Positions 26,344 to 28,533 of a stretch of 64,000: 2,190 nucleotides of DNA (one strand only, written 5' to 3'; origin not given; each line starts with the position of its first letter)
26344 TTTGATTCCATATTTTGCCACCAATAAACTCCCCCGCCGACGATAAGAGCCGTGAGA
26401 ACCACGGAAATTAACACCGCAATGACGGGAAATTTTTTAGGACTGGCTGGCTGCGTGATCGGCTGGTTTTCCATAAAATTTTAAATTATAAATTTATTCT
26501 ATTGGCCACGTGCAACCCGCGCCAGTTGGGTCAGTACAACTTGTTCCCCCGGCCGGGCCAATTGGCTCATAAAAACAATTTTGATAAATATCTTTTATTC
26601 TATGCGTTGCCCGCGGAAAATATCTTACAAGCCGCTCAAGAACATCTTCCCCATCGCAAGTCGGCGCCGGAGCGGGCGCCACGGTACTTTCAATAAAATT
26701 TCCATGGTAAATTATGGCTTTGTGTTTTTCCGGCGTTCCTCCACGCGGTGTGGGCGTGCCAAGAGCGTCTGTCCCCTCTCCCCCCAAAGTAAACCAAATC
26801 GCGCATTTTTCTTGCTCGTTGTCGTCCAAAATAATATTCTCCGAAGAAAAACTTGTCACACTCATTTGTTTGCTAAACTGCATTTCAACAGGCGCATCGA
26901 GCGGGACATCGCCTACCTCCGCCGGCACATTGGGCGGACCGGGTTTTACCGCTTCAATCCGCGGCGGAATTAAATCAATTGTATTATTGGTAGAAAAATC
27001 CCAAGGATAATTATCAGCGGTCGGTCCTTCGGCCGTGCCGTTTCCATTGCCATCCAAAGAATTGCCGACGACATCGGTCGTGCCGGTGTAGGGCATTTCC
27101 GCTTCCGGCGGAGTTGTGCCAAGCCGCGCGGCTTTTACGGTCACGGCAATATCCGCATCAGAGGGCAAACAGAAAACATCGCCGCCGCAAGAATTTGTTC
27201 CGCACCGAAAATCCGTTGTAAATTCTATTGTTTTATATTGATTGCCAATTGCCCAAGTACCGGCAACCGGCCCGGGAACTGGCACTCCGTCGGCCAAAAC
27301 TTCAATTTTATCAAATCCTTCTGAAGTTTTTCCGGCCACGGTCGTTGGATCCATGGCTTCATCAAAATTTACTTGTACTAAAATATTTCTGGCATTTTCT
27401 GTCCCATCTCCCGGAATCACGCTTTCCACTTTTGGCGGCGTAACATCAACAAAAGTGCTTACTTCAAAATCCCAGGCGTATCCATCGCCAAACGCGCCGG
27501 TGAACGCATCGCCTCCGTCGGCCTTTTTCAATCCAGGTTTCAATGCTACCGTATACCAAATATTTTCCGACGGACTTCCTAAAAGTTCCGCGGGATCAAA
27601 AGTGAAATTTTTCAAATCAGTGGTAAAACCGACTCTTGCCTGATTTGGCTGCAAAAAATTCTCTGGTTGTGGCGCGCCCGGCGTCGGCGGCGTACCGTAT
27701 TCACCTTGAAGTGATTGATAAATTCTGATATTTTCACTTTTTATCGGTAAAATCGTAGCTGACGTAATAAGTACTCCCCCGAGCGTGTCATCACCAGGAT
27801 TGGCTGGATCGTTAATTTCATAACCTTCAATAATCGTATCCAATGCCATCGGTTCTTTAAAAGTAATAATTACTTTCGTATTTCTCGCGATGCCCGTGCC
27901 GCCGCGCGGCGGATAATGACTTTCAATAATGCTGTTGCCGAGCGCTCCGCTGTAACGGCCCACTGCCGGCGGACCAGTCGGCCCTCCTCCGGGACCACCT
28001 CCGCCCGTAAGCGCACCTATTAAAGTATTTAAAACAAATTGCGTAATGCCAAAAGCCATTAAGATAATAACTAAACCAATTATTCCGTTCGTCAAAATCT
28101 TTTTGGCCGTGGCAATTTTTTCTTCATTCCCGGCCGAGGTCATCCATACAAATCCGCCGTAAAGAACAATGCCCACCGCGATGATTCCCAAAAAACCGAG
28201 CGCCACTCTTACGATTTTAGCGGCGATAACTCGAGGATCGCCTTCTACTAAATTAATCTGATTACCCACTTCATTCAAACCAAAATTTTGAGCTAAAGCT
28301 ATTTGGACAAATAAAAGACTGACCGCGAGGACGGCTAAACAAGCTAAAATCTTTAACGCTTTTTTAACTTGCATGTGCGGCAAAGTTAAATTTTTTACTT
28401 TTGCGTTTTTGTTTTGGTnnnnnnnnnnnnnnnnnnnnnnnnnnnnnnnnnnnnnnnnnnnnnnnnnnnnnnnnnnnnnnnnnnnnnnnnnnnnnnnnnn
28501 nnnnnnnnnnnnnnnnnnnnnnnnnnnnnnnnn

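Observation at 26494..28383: Shared signal-peptide plus two-helix N-terminal module in two surface proteins, resembling T4SS pilin (TrbC/VirB2) topology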

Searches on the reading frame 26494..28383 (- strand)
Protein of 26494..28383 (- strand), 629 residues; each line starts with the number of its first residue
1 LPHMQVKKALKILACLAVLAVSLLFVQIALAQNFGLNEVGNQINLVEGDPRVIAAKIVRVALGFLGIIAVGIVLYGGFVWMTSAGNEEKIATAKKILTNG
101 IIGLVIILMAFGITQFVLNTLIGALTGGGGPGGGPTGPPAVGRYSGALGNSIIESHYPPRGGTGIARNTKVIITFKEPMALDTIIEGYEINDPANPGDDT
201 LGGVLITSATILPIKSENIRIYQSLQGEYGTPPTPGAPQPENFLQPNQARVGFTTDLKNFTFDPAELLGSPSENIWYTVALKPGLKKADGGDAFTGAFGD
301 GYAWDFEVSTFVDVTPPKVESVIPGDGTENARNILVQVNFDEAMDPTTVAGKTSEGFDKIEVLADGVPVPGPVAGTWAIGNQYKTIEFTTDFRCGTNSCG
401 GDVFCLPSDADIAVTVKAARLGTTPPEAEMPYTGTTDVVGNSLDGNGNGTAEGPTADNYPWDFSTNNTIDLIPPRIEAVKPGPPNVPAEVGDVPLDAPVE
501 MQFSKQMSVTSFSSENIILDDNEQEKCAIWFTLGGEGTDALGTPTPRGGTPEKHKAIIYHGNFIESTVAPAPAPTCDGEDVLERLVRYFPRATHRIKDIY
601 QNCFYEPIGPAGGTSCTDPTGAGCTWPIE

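Call 7: search_protein_families(library=pfam, proteins=[window:26494-28383:-], max_evalue=1)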
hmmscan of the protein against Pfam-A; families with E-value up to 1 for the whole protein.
window:26494-28383:- (629 aa): 3 families
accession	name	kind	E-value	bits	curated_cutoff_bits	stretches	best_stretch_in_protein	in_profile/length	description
PF13205.12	Big_5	-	7.1e-15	56.1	23.6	2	313-354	1-43/105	Bacterial Ig-like domain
PF18895.5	T4SS_pilin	-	4.7e-08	33.4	26.6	1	53-117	8-71/71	Type IV secretion system pilin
PF04956.18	TrbC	-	0.75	10.5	27.9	0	7-114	6-95/98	TrbC/VIRB2 pilin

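Call 19: find_homologous_proteins(query=window:26494-28374:-, max_evalue=0.001)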
Query window:26494-28374:- (626 aa): 470 proteins with E <= 0.001 among 8000 candidates; the best 120 are listed.
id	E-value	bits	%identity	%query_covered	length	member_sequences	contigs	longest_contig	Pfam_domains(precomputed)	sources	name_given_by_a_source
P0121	0.0e+0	1433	100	100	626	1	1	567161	PF13205.13,PF18895.6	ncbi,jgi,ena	ncbi:MAG: Ig-like domain-containing protein [Patescibacteria group bacterium]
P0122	0.0e+0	1199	85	100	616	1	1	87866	PF13205.13,PF18895.6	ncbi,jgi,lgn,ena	ncbi:MAG: Ig-like domain-containing protein [Patescibacteria group bacterium]|jgi:hypothetical prote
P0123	0.0e+0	1194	85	100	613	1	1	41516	PF13205.13,PF18895.6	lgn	-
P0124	0.0e+0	1139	82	100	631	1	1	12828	PF13205.13,PF18895.6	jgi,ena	-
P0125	0.0e+0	1135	82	100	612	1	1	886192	PF13205.13,PF18895.6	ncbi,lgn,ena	-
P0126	0.0e+0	1120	80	100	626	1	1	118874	PF13205.13,PF18895.6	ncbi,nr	ncbi:Ig-like domain-containing protein [Candidatus Falkowbacteria bacterium]|nr:Ig-like domain-conta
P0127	0.0e+0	1110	81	100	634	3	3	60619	PF13205.13,PF18895.6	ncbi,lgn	ncbi:MAG: Ig-like domain-containing protein [Patescibacteria group bacterium]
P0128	0.0e+0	1108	80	100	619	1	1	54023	PF13205.13,PF18895.6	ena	-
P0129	0.0e+0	1107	81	100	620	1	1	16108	PF13205.13,PF18895.6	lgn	-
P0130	0.0e+0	1098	78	100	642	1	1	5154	PF13205.13,PF18895.6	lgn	-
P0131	0.0e+0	1095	80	100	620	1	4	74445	PF13205.13,PF18895.6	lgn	-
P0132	0.0e+0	1086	77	100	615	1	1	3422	PF13205.13,PF18895.6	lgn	-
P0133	0.0e+0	1071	82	94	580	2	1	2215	PF13205.13,PF18895.6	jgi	jgi:hypothetical protein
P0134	0.0e+0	1066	77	100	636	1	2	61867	PF13205.13,PF18895.6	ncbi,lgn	-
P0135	0.0e+0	1026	75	97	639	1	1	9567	PF13205.13,PF18895.6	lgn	-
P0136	3.0e-288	976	73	100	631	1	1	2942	PF13205.13,PF18895.6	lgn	-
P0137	1.6e-282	957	71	97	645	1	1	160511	PF13205.13,PF18895.6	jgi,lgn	jgi:hypothetical protein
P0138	1.7e-254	864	65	100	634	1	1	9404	PF13205.13,PF18895.6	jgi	jgi:hypothetical protein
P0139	5.1e-235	800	61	100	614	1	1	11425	PF13205.13,PF18895.6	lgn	-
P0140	1.7e-228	779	60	100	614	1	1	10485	PF13205.13,PF18895.6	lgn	-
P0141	1.6e-227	775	61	97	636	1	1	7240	PF13205.13,PF18895.6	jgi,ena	-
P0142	1.4e-226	772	59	100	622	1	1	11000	PF13205.13,PF18895.6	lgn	-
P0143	1.0e-222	759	59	100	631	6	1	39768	PF13205.13,PF18895.6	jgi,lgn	jgi:hypothetical protein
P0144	1.1e-222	759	61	97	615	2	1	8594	PF13205.13,PF18895.6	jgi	jgi:hypothetical protein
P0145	6.2e-222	757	59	98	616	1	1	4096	PF13205.13,PF18895.6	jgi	jgi:hypothetical protein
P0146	5.2e-220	751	59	97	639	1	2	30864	PF13205.13,PF18895.6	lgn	-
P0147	6.5e-219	747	61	100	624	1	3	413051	PF13205.13,PF18895.6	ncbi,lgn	-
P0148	9.6e-209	713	57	100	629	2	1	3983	PF13205.13,PF18895.6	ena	-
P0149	3.1e-205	702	56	100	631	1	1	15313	PF13205.13,PF18895.6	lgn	-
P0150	8.3e-202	690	53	98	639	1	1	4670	PF13205.13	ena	-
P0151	5.4e-199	681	56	96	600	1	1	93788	PF13205.13,PF18895.6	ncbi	-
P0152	6.0e-191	655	54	93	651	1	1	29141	PF13205.13,PF18895.6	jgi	jgi:hypothetical protein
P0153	1.5e-188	647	54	96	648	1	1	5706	PF13205.13,PF18895.6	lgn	-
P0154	7.6e-186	638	52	95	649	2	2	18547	PF13205.13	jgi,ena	-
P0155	4.1e-184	632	53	97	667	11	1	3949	PF13205.13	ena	-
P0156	1.8e-178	613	53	95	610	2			PF13205.13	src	-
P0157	1.1e-173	598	75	58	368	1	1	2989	PF13205.13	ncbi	ncbi:MAG: Ig-like domain-containing protein, partial [Patescibacteria group bacterium]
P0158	9.7e-142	492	55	72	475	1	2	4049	PF13205.13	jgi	jgi:hypothetical protein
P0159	6.3e-137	476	43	92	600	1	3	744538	PF13205.13,PF18895.6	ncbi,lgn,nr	ncbi:MAG: Ig-like domain-containing protein [Patescibacteria group bacterium]|nr:Ig-like domain-cont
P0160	1.6e-135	471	46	94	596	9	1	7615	PF13205.13,PF18895.6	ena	-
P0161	7.7e-134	466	45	97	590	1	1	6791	PF13205.13,PF18895.6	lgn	-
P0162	1.3e-131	459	43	96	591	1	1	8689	PF13205.13,PF18895.6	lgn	-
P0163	2.0e-128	448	43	98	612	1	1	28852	PF13205.13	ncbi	-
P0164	2.5e-127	444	44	95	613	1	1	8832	PF13205.13,PF18895.6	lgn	-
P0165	2.6e-127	444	45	98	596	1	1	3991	PF13205.13,PF18895.6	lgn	-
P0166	7.6e-127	443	42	97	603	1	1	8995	PF13205.13,PF18895.6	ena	-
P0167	2.1e-126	441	42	95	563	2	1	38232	PF13205.13,PF18895.6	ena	-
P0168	2.6e-126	441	44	98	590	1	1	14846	PF13205.13,PF18895.6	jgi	jgi:hypothetical protein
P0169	2.8e-126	441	42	98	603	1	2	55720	PF13205.13,PF18895.6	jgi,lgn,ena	-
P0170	3.4e-126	441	43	97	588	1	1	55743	PF13205.13,PF18895.6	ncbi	-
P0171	1.7e-125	438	43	97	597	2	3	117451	PF13205.13,PF18895.6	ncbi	-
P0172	7.6e-125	436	43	96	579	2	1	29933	PF13205.13,PF18895.6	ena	-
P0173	2.9e-124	434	40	99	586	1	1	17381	PF13205.13,PF18895.6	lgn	-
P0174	4.1e-124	434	43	94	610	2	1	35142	PF13205.13,PF18895.6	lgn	-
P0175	4.8e-123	430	44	96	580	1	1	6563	PF13205.13,PF18895.6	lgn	-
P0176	1.8e-121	425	45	88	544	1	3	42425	PF13205.13,PF18895.6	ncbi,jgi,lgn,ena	ncbi:MAG TPA: Ig-like domain-containing protein [Patescibacteria group bacterium]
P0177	3.9e-121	424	42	95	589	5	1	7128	PF13205.13,PF18895.6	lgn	-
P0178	4.5e-121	424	41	97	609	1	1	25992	PF13205.13,PF18895.6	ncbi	-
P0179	1.1e-119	419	43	94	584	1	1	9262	PF13205.13,PF18895.6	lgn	-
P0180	7.9e-119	416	40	97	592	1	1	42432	PF13205.13,PF18895.6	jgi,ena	-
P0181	1.4e-118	415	42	95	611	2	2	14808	PF13205.13,PF18895.6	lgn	-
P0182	6.0e-118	413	41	95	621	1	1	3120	PF13205.13,PF18895.6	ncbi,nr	ncbi:hypothetical protein HY478_01640 [Candidatus Uhrbacteria bacterium]|nr:hypothetical protein [Ca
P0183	1.4e-117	412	43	94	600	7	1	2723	PF13205.13,PF18895.6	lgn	-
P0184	2.0e-117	412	41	96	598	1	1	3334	PF13205.13,PF18895.6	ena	-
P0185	9.1e-116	406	41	99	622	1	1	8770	PF13205.13,PF18895.6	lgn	-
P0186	6.6e-115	403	43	95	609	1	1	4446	PF13205.13,PF18895.6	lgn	-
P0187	1.6e-114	402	41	94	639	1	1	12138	PF13205.13,PF18895.6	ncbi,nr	ncbi:MAG: hypothetical protein Q8P82_00230 [bacterium]|nr:hypothetical protein [bacterium]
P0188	2.7e-113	398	42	98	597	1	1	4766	PF13205.13,PF18895.6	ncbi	-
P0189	1.6e-112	395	40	99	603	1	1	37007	PF13205.13,PF18895.6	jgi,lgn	jgi:hypothetical protein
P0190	2.6e-112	395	41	98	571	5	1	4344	PF13205.13,PF18895.6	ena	-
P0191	5.4e-112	394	39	98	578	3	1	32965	PF13205.13,PF18895.6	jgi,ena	-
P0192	8.1e-112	393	41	89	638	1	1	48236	PF13205.13,PF18895.6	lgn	-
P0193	8.6e-112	393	42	89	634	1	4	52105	PF13205.13,PF18895.6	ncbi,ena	-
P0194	9.1e-112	393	40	98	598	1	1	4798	PF13205.13,PF18895.6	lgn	-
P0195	1.0e-111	393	42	90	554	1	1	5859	PF13205.13,PF18895.6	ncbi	-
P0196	1.1e-111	393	43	94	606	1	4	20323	PF13205.13,PF18895.6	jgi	jgi:hypothetical protein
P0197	1.2e-111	393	41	91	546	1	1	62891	PF13205.13,PF18895.6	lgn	-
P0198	2.0e-111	392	43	91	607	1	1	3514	PF13205.13,PF18895.6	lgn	-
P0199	2.4e-111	392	43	98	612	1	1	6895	PF13205.13,PF18895.6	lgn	-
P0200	3.4e-111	391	40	98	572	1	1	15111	PF13205.13,PF18895.6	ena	-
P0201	3.4e-111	391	40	98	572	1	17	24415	PF13205.13,PF18895.6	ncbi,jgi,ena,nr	ncbi:MAG: hypothetical protein AUK20_02285 [Parcubacteria group bacterium CG2_30_45_37]|nr:MAG: hypo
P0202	3.6e-111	391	40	98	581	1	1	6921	PF13205.13,PF18895.6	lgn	-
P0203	4.6e-111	391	40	98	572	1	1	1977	PF13205.13,PF18895.6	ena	-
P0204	5.3e-111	390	41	99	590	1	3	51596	PF13205.13,PF18895.6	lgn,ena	-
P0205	6.0e-111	390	40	98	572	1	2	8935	PF13205.13,PF18895.6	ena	-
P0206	7.5e-111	390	40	93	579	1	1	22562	PF13205.13,PF18895.6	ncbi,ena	-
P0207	7.7e-111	390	39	98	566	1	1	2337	PF13205.13,PF18895.6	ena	-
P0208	9.0e-111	390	39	98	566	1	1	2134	PF13205.13,PF18895.6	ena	-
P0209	9.2e-111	390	40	97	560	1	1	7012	PF13205.13,PF18895.6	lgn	-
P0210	1.1e-110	389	40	95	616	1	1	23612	PF13205.13,PF18895.6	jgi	jgi:hypothetical protein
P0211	1.1e-110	389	40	98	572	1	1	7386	PF13205.13,PF18895.6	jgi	-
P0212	1.2e-110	389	41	91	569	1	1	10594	PF13205.13,PF18895.6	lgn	-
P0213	1.5e-110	389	40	98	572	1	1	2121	PF13205.13,PF18895.6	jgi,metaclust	metaclust:\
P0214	1.8e-110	389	40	98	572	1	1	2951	PF13205.13,PF18895.6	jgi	-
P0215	2.1e-110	388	40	92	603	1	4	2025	PF13205.13,PF18895.6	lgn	-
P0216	2.7e-110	388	41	91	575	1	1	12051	PF13205.13,PF18895.6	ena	-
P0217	3.0e-110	388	40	98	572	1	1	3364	PF13205.13,PF18895.6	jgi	-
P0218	3.3e-110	388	38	98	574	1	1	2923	PF13205.13,PF18895.6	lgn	-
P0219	3.5e-110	388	41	91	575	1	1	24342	PF13205.13,PF18895.6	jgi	-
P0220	3.8e-110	388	40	98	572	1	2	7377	PF13205.13,PF18895.6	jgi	-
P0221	4.9e-110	387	40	98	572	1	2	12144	PF13205.13,PF18895.6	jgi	-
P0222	5.1e-110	387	40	98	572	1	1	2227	PF13205.13,PF18895.6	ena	-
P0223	6.5e-110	387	40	98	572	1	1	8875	PF13205.13,PF18895.6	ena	-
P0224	6.8e-110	387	39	98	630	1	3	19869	PF13205.13,PF18895.6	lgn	-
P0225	7.9e-110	387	40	98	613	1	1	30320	PF13205.13,PF18895.6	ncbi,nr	ncbi:hypothetical protein EPN90_02030 [Patescibacteria group bacterium]|nr:MAG: hypothetical protein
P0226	8.4e-110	386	39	98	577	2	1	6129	PF13205.13,PF18895.6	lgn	-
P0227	8.8e-110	386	41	91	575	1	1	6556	PF13205.13,PF18895.6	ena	-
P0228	9.8e-110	386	40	98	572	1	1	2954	PF13205.13,PF18895.6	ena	-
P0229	1.3e-109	386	39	98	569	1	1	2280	PF13205.13,PF18895.6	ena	-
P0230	1.4e-109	386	42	95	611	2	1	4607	PF13205.13,PF18895.6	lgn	-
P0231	1.4e-109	386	40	98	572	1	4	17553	PF13205.13,PF18895.6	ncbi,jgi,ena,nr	ncbi:hypothetical protein GW814_01285 [Candidatus Falkowbacteria bacterium]|nr:hypothetical protein 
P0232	1.5e-109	386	41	91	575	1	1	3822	PF13205.13,PF18895.6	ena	-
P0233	3.4e-109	384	40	99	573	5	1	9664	PF13205.13,PF18895.6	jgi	-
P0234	1.4e-108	382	40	98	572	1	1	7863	PF13205.13,PF18895.6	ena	-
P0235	1.5e-108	382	40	91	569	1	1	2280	PF13205.13,PF18895.6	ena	-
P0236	2.1e-108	382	41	97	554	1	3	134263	PF13205.13,PF18895.6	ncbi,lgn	-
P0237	2.3e-108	382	39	98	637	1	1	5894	PF13205.13,PF18895.6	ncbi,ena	-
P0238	3.0e-108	381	39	97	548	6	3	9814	PF13205.13,PF18895.6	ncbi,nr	ncbi:MAG: Ig-like domain-containing protein [Patescibacteria group bacterium]|nr:Ig-like domain-cont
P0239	5.8e-108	380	39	98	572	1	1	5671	PF13205.13,PF18895.6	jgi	-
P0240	9.1e-108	380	39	94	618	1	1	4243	PF13205.13,PF18895.6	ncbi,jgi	jgi:uncharacterized SAM-binding protein YcdF (DUF218 family)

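Call 21: find_encoding_contigs(protein=P0125, flank=10000, max_places=2)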
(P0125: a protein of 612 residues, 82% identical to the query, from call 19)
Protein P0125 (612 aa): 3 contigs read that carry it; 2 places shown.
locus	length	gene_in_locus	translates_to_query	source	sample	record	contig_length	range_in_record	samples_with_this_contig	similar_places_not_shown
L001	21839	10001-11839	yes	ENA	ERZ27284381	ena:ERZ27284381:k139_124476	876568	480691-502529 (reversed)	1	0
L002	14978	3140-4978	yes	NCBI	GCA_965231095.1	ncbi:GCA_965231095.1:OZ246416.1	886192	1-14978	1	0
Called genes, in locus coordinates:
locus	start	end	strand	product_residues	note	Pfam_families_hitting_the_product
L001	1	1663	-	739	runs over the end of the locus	PF01751:Toprim, PF01131:Topoisom_bac, PF01396:Zn_ribbon_Top1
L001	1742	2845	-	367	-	PF02481:DNA_processg_A, PF17782:WHD_DprA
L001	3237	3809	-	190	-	PF01195:Pept_tRNA_hydro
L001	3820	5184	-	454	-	PF00009:GTP_EFTU, PF01926:MMR_HSR1, PF02421:FeoB_N, PF04548:AIG1 (weak), PF01926:MMR_HSR1, PF02421:FeoB_N, PF00009:GTP_EFTU, PF14714:KH_dom-like, +9 more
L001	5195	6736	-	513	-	PF03816:LytR_cpsA_psr, PF13399:LytR_C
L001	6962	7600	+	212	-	PF10502:Peptidase_S26, PF00717:Peptidase_S24 (faint)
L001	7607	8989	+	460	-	PF13393:tRNA-synt_His, PF00587:tRNA-synt_2b, PF13393:tRNA-synt_His, PF03129:HGTP_anticodon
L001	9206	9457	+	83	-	PF01165:Ribosomal_S21 (weak)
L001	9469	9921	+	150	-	PF09424:YqeY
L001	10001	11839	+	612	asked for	PF18895:T4SS_pilin (weak), PF13205:Big_5 (weak)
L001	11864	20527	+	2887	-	-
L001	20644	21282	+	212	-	PF18884:TSP3_bac (weak)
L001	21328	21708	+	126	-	PF05635:23S_rRNA_IVP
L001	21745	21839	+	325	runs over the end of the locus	-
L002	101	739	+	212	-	PF10502:Peptidase_S26, PF00717:Peptidase_S24 (faint)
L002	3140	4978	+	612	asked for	PF18895:T4SS_pilin (weak), PF13205:Big_5 (weak)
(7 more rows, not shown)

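Call 22: find_encoding_contigs(protein=P0159, flank=10000, max_places=2)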
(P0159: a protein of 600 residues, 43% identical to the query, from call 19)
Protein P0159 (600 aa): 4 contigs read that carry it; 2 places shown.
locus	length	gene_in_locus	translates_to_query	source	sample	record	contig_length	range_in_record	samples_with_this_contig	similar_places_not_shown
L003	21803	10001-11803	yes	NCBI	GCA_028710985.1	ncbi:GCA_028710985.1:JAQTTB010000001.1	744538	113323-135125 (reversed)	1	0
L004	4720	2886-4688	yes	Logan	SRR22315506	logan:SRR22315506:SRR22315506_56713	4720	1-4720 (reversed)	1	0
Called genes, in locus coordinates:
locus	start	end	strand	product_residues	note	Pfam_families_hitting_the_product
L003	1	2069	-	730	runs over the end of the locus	PF01751:Toprim, PF01131:Topoisom_bac, PF01396:Zn_ribbon_Top1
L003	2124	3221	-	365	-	PF02481:DNA_processg_A, PF17782:WHD_DprA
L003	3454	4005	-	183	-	PF01195:Pept_tRNA_hydro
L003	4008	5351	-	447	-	PF00071:Ras (faint), PF01926:MMR_HSR1, PF02421:FeoB_N (weak), PF00009:GTP_EFTU (weak), PF01926:MMR_HSR1, PF02421:FeoB_N, PF04548:AIG1, PF14714:KH_dom-like, +2 more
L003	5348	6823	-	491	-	PF03816:LytR_cpsA_psr, PF13399:LytR_C (weak)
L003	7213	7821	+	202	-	PF10502:Peptidase_S26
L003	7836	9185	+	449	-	PF13393:tRNA-synt_His, PF00587:tRNA-synt_2b, PF13393:tRNA-synt_His, PF03129:HGTP_anticodon (weak)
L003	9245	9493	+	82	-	-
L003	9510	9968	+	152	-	PF09424:YqeY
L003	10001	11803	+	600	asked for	PF18895:T4SS_pilin (weak), PF13205:Big_5 (weak)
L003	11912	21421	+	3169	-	PF18895:T4SS_pilin, PF13205:Big_5 (weak), PF17957:Big_7 (weak), PF01833:TIG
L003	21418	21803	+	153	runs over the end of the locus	-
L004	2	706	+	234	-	?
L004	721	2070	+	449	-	PF13393:tRNA-synt_His, PF00587:tRNA-synt_2b, PF13393:tRNA-synt_His, PF03129:HGTP_anticodon (weak)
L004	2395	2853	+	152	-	PF09424:YqeY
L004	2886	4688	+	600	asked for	PF18895:T4SS_pilin (weak), PF13205:Big_5 (weak)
